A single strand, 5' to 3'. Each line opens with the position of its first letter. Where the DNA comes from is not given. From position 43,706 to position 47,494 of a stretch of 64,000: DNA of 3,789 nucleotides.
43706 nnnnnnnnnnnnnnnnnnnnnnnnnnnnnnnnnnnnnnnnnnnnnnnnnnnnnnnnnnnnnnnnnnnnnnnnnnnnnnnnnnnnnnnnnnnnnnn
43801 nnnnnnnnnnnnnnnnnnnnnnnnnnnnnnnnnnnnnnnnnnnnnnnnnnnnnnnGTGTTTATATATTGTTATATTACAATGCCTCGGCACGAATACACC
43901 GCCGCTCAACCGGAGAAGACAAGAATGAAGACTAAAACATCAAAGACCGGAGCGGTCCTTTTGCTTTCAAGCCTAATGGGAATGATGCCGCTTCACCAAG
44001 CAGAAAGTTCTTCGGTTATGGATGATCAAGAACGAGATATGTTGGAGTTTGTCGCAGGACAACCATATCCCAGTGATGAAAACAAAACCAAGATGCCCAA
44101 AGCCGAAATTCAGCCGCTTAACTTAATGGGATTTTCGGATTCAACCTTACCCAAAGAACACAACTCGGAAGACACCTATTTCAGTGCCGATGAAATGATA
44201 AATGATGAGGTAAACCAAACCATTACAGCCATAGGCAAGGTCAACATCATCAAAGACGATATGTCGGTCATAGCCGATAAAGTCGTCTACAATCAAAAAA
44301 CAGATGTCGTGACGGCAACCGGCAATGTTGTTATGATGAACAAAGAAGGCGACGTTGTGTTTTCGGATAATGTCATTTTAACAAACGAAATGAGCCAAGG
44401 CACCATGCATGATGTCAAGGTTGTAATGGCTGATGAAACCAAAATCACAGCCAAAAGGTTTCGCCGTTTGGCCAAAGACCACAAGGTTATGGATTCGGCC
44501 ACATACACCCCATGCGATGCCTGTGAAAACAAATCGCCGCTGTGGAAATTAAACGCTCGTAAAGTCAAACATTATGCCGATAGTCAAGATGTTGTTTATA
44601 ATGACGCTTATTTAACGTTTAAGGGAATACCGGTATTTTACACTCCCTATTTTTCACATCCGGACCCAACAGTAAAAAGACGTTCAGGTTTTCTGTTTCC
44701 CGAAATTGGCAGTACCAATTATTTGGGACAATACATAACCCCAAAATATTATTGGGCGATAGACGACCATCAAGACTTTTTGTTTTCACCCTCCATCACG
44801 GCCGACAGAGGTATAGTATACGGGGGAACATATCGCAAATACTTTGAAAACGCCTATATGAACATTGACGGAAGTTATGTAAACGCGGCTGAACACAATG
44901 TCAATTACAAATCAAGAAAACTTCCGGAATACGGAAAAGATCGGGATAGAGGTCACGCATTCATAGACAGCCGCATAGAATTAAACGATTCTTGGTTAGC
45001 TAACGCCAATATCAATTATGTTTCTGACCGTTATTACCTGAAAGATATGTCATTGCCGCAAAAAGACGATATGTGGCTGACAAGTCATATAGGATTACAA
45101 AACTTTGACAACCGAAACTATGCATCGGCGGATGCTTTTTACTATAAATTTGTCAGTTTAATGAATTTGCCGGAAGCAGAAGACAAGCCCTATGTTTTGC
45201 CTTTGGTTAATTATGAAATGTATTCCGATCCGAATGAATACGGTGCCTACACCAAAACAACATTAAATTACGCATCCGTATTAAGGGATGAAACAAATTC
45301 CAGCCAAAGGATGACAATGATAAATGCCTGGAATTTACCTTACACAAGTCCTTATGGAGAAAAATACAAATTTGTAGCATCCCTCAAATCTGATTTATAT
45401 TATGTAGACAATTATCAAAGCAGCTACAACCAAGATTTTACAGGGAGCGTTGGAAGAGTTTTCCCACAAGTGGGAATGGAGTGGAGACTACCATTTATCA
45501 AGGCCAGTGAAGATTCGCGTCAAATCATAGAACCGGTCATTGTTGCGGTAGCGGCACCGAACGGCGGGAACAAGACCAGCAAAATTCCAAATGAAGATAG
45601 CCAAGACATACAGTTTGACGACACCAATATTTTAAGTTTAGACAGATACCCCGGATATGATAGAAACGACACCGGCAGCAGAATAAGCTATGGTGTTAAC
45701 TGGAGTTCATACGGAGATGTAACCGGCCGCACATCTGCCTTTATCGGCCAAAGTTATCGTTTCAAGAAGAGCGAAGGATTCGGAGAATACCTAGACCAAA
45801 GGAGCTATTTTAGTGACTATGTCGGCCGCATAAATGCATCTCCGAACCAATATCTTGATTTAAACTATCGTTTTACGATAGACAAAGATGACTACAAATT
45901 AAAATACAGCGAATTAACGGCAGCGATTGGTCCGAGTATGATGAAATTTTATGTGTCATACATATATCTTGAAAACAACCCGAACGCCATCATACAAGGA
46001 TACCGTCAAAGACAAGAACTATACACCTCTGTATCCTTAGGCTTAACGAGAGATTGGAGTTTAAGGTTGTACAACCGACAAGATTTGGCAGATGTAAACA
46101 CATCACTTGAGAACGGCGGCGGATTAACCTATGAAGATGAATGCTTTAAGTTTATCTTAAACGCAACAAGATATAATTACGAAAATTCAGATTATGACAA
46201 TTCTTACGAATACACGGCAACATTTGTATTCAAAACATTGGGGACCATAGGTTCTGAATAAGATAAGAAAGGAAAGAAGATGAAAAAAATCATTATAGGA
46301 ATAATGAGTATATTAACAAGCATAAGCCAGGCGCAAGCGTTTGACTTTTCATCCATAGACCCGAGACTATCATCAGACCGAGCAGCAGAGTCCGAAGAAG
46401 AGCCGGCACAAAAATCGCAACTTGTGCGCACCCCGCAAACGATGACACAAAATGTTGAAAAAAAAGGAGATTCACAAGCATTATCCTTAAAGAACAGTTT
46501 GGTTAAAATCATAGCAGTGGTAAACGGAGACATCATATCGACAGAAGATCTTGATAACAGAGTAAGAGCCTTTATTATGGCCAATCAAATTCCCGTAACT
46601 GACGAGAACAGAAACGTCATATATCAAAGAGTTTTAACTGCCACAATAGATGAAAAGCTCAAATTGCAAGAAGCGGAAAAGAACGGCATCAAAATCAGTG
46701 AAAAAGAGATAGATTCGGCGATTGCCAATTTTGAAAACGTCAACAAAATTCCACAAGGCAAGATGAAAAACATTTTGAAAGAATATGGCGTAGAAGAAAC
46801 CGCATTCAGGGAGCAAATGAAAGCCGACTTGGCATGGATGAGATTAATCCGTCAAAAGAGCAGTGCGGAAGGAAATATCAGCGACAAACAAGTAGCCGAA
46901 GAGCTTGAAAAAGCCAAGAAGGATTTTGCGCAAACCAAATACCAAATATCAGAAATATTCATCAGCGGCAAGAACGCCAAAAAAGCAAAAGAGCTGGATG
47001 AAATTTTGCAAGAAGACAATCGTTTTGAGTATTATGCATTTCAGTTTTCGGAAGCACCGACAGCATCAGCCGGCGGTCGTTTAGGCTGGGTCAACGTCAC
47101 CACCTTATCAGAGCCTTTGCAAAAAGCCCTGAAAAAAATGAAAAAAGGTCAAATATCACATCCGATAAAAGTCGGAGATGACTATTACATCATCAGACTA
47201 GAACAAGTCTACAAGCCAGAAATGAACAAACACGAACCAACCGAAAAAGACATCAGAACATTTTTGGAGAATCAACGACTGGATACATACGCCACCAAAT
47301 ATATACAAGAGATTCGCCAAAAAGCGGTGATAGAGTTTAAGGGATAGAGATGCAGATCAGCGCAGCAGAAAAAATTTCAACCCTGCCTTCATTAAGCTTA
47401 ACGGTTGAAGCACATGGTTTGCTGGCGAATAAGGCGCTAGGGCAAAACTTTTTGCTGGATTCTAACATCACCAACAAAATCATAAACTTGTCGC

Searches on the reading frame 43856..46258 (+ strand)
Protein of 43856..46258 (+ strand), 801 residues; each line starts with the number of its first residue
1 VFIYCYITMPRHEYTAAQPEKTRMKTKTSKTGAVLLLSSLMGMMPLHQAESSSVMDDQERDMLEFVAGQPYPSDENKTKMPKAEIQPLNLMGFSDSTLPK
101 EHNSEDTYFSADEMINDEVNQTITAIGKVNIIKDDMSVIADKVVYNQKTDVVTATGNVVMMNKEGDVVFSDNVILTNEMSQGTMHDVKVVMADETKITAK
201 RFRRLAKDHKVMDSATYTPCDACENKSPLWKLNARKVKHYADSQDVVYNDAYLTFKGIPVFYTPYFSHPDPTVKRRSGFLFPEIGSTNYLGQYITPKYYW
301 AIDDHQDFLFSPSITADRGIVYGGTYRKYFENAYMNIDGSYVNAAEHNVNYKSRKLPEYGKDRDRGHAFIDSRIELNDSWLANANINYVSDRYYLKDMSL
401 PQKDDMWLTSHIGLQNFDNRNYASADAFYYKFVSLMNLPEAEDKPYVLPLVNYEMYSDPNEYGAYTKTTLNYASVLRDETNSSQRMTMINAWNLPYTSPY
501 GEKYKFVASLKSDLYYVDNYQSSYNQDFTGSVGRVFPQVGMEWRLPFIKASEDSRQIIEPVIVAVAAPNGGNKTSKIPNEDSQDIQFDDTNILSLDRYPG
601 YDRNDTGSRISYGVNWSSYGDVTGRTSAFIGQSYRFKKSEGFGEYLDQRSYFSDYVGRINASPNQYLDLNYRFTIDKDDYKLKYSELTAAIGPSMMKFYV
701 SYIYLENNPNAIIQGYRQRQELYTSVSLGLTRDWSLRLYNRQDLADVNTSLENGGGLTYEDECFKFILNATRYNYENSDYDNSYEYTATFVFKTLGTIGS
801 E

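Call 65: search_protein_families(library=pfam, proteins=[window:43856-46258:+], max_evalue=0.00001)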
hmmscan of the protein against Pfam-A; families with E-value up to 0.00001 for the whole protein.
window:43856-46258:+ (801 aa): 1 family
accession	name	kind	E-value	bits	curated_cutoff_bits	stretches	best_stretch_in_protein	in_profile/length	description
PF04453.20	LptD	-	2.8e-54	185.3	22.4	1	364-734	2-384/384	LPS transport system D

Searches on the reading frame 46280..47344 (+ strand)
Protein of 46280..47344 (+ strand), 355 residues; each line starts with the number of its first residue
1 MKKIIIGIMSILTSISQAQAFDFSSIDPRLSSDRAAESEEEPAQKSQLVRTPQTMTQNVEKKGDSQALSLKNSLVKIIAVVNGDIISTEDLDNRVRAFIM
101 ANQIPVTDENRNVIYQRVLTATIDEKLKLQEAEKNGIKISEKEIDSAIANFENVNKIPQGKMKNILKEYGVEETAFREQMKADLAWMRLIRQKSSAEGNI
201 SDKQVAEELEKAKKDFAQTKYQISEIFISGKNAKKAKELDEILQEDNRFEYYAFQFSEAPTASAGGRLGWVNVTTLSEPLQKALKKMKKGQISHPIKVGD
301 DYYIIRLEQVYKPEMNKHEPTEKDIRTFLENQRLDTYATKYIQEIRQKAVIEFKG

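Call 65: search_protein_families(library=pfam, proteins=[window:46280-47344:+], max_evalue=0.00001)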
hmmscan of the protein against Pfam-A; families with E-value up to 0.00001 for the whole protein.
window:46280-47344:+ (355 aa): 6 families
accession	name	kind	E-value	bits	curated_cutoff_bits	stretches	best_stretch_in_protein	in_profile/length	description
PF09312.16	SurA_N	-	1e-14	55.1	30.8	1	76-188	3-116/118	SurA N-terminal domain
PF00639.27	Rotamase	-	2e-14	54.7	21.7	1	233-308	19-96/97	PPIC-type PPIASE domain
PF13624.11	SurA_N_3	-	2.2e-13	50.8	27.2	1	76-188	40-160/162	SurA-like N-terminal domain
PF13145.12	Rotamase_2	-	7.5e-11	43.3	27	1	200-313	1-111/121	PPIC-type PPIASE domain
PF13616.12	Rotamase_3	-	3.7e-10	40.8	22.5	1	220-308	15-113/116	PPIC-type PPIASE domain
PF13623.11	SurA_N_2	-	1.5e-09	38.3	28.5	1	72-153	37-124/145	SurA-like N-terminal domain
